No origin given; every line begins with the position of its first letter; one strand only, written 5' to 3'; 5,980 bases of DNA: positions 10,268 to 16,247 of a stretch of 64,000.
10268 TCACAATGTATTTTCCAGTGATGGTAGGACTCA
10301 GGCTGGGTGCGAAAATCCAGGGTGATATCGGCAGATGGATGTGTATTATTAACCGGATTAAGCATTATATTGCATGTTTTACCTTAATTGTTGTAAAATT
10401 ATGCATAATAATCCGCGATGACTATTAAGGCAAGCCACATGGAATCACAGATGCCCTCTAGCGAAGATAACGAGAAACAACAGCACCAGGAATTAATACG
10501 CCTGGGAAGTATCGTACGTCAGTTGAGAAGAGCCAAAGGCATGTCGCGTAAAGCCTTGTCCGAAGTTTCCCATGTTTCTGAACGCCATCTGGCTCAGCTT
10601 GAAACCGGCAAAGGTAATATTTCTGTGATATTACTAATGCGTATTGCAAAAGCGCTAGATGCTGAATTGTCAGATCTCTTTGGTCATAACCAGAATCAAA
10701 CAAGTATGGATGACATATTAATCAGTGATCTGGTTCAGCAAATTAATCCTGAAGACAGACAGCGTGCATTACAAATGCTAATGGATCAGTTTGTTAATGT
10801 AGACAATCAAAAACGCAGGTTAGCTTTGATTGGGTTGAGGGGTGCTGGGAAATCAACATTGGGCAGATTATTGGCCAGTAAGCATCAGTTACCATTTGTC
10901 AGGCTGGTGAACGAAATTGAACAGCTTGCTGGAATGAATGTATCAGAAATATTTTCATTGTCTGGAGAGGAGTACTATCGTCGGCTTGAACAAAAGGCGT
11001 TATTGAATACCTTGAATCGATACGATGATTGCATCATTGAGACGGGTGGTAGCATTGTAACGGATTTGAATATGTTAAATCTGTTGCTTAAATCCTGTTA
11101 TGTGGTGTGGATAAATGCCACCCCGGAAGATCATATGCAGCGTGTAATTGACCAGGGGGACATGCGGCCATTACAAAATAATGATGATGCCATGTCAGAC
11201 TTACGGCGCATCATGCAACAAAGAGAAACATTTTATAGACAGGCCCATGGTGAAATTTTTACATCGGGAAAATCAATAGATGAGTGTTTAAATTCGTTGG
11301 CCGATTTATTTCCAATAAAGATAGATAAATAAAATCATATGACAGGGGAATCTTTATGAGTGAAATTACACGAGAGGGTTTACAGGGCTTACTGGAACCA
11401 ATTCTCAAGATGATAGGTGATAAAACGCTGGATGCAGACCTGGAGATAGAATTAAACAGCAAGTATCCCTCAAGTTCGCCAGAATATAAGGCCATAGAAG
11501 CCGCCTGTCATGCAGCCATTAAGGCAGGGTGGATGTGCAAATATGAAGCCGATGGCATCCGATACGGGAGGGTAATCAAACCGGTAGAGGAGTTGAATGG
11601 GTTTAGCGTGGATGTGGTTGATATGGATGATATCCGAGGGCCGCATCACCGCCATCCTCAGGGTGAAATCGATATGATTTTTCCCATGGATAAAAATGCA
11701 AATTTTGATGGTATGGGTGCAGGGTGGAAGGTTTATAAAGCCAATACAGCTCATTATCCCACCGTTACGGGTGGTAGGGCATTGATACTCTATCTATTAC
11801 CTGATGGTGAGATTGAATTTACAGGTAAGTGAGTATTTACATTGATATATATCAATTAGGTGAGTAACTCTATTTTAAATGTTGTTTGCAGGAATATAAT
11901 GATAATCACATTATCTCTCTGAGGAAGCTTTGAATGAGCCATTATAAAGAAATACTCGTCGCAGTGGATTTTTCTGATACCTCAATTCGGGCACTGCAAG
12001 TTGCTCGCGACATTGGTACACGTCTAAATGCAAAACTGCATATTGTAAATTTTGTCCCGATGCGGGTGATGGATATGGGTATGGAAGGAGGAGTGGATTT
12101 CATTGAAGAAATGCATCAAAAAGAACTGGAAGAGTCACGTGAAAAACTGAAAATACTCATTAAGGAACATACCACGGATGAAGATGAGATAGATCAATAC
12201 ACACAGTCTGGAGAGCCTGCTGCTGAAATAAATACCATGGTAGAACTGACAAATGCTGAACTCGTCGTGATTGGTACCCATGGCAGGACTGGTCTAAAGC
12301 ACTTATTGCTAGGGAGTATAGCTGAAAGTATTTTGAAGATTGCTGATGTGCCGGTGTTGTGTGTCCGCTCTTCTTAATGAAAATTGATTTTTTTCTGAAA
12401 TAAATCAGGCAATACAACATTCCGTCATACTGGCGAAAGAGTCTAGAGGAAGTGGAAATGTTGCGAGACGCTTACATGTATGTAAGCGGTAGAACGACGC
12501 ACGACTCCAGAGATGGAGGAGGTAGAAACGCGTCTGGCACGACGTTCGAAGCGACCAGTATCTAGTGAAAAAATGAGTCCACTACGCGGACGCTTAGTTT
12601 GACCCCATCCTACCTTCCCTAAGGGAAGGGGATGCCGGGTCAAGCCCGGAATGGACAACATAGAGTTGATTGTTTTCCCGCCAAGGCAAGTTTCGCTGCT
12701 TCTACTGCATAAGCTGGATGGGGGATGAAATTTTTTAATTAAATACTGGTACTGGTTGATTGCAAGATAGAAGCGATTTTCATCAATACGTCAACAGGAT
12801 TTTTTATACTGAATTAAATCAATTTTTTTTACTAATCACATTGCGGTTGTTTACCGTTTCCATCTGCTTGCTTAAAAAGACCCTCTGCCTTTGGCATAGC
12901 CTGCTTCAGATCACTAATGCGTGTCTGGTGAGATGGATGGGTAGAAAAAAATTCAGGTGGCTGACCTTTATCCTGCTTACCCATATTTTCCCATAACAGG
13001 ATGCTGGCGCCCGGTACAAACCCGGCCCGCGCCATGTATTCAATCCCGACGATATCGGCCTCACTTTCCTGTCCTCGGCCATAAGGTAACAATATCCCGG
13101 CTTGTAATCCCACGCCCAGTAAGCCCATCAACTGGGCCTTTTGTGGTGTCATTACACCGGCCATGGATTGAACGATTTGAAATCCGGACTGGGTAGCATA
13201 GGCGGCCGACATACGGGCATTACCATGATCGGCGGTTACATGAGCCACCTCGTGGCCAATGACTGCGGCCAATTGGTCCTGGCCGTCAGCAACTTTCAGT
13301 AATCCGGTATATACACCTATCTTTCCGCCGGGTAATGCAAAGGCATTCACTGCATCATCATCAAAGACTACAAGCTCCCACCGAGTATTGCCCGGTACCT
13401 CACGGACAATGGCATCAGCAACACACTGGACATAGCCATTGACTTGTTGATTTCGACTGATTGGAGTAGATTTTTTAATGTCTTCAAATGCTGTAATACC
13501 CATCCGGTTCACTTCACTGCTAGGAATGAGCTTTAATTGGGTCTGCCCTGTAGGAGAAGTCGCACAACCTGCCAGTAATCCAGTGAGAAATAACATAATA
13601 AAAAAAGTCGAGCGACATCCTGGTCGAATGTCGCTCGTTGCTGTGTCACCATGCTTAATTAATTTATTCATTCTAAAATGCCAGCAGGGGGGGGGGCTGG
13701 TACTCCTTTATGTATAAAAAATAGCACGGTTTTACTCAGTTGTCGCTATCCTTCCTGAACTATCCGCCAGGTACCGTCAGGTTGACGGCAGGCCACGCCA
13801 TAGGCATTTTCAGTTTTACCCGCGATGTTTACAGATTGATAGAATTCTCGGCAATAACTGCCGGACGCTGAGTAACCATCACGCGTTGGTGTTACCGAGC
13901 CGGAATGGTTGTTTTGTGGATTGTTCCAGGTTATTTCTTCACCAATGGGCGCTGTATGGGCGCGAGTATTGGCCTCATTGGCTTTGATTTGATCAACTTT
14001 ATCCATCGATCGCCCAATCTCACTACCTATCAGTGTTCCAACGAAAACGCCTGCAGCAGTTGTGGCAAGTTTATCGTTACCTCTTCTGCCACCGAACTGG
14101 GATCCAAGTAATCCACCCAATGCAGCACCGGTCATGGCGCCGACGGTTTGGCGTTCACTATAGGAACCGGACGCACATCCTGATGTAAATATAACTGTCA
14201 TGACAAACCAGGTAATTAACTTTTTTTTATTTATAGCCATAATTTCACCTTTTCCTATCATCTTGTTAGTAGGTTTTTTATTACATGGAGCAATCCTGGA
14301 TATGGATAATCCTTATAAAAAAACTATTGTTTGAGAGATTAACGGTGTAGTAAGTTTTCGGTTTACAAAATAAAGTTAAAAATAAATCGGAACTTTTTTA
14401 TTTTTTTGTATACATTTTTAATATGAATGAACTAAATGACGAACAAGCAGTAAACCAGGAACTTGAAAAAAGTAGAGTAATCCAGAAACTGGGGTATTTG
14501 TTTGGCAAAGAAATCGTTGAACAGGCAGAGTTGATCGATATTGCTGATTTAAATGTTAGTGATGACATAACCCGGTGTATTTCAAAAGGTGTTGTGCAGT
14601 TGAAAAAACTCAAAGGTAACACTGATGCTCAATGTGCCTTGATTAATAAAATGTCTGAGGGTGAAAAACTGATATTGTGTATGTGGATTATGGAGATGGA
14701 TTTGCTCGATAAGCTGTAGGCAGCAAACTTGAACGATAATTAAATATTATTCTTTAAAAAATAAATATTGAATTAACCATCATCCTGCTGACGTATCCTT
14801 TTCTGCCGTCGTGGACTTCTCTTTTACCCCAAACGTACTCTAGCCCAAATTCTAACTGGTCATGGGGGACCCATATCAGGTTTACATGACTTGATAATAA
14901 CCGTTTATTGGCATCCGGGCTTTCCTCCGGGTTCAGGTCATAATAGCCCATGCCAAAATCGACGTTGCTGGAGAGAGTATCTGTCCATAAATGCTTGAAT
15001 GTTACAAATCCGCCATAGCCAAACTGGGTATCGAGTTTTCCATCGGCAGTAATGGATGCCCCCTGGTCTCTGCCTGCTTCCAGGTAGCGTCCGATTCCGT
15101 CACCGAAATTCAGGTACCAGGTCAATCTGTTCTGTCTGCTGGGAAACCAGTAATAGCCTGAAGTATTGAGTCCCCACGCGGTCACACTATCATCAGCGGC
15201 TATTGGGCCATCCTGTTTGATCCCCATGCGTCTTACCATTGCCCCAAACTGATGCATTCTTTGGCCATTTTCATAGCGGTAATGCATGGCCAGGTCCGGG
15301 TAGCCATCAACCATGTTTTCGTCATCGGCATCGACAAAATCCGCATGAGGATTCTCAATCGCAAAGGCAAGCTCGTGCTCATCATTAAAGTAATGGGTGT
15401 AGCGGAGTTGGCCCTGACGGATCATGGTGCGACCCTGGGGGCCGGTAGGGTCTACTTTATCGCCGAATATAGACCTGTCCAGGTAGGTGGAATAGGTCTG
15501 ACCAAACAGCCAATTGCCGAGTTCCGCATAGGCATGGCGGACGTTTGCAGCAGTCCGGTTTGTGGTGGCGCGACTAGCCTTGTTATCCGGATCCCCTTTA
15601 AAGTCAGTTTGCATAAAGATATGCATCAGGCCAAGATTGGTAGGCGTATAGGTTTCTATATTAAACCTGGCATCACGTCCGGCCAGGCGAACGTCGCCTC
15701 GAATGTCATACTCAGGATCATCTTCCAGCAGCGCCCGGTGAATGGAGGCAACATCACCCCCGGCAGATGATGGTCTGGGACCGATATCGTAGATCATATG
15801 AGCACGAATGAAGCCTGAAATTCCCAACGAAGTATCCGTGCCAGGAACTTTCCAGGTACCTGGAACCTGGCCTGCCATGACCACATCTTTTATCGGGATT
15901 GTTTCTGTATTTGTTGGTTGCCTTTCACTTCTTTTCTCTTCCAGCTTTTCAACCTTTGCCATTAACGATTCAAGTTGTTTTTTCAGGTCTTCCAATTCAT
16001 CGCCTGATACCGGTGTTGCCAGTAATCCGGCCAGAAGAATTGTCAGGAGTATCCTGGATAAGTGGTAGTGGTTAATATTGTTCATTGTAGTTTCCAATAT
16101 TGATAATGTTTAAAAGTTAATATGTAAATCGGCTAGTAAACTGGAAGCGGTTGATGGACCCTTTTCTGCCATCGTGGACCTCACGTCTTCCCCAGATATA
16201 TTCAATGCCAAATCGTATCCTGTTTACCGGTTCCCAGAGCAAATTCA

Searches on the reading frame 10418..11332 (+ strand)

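Call 31: search_protein_families(library=pfam, proteins=[window:10418-11332:+], max_evalue=0.0001)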
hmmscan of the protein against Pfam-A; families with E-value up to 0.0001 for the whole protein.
window:10418-11332:+ (304 aa): 7 families
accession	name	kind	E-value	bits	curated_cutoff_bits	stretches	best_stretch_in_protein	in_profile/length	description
PF01202.28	SKI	-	1e-35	123.7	22.1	1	141-289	1-149/159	Shikimate kinase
PF01381.28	HTH_3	-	3.4e-11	43.4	23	1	33-87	1-55/55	Helix-turn-helix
PF13560.12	HTH_31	-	3.1e-08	34.2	27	1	28-83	1-57/64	Helix-turn-helix domain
PF13238.12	AAA_18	-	6.1e-07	30.4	29.4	1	137-256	3-121/128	AAA domain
PF13443.12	HTH_26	-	6.7e-06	26.7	22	1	34-91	3-61/63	Cro/C1-type HTH DNA-binding domain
PF13671.12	AAA_33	-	1.6e-05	25.6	27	0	136-272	3-140/143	AAA domain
PF13189.12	Cytidylate_kin2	-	2.9e-05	24.8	28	0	140-293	7-174/176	Cytidylate kinase-like family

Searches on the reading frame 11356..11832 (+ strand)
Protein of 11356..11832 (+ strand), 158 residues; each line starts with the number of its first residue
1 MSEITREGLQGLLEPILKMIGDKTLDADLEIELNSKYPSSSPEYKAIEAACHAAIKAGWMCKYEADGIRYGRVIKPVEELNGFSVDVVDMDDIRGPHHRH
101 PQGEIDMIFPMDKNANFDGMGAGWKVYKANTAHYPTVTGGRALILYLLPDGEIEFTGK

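Call 78: search_protein_families(library=pfam, proteins=[window:11356-11832:+], max_evalue=0.0001)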
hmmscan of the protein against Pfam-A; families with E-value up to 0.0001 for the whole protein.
window:11356-11832:+ (158 aa): 1 family
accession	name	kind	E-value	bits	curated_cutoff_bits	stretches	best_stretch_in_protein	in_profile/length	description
PF16155.11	PnbB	-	3.1e-54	183.5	26.9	1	14-155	4-153/153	4-hydroxylaminobenzoate lyase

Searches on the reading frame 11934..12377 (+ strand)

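Call 78: search_protein_families(library=pfam, proteins=[window:11934-12377:+], max_evalue=0.0001)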
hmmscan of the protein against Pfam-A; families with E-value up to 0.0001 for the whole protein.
window:11934-12377:+ (147 aa): 1 family
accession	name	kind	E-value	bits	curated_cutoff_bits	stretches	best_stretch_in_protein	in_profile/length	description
PF00582.32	Usp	-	4.6e-30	105.5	24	1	4-145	2-141/141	Universal stress protein family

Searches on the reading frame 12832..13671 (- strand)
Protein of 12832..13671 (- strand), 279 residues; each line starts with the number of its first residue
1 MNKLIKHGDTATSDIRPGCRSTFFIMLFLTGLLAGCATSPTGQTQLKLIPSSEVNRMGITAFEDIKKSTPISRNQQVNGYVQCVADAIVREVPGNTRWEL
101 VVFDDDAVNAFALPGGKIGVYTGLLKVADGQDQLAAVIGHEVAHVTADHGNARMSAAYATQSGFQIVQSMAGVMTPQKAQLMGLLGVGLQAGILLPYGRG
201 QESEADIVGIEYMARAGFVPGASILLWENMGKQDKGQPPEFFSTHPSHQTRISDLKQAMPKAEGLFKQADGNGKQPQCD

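Call 78: search_protein_families(library=pfam, proteins=[window:12832-13671:-], max_evalue=0.0001)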
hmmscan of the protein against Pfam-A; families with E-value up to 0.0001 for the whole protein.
window:12832-13671:- (279 aa): 1 family
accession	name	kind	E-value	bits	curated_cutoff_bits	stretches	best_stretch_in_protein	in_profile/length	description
PF01435.24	Peptidase_M48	-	1.1e-38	133.4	20.3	1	75-257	5-184/186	Peptidase family M48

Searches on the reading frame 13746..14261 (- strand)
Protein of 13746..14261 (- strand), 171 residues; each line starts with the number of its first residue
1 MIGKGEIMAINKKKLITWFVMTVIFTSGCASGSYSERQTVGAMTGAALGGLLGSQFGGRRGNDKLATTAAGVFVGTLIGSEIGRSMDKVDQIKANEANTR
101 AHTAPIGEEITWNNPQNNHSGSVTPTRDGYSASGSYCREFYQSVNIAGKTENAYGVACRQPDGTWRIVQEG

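Call 78: search_protein_families(library=pfam, proteins=[window:13746-14261:-], max_evalue=0.0001)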
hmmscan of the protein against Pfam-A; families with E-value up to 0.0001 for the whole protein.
window:13746-14261:- (171 aa): 2 families
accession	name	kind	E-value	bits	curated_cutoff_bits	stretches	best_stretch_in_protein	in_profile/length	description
PF16998.10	17kDa_Anti_2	-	1.3e-10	41.5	26.6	1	70-168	13-111/116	17 kDa outer membrane surface antigen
PF05433.20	Rick_17kDa_Anti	-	3.7e-07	30.4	24.2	1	41-83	2-43/43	Glycine zipper 2TM domain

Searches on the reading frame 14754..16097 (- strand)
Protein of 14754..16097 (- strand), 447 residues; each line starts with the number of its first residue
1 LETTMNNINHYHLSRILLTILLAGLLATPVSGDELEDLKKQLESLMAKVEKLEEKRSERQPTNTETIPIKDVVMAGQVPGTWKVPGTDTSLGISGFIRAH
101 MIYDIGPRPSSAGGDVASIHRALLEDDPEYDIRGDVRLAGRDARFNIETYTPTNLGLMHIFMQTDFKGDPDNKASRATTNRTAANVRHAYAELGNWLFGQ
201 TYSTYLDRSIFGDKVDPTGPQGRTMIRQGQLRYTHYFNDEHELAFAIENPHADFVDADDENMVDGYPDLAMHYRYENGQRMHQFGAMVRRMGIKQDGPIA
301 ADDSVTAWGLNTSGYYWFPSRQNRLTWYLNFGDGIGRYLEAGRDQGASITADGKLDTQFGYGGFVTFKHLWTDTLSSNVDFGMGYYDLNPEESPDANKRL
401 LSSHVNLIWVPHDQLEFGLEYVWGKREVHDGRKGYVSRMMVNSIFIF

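Call 30: search_protein_families(library=pfam, proteins=[window:14754-16097:-], max_evalue=0.0001)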
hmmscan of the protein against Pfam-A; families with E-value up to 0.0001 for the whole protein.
window:14754-16097:- (447 aa): 2 families
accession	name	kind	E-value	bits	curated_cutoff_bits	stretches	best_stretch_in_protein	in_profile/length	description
PF19577.5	DcaP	-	8e-29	101.3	27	1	137-441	110-404/410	DcaP outer membrane protein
PF02530.20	Porin_2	-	3.4e-10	40.3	22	1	84-253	27-181/357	Porin subfamily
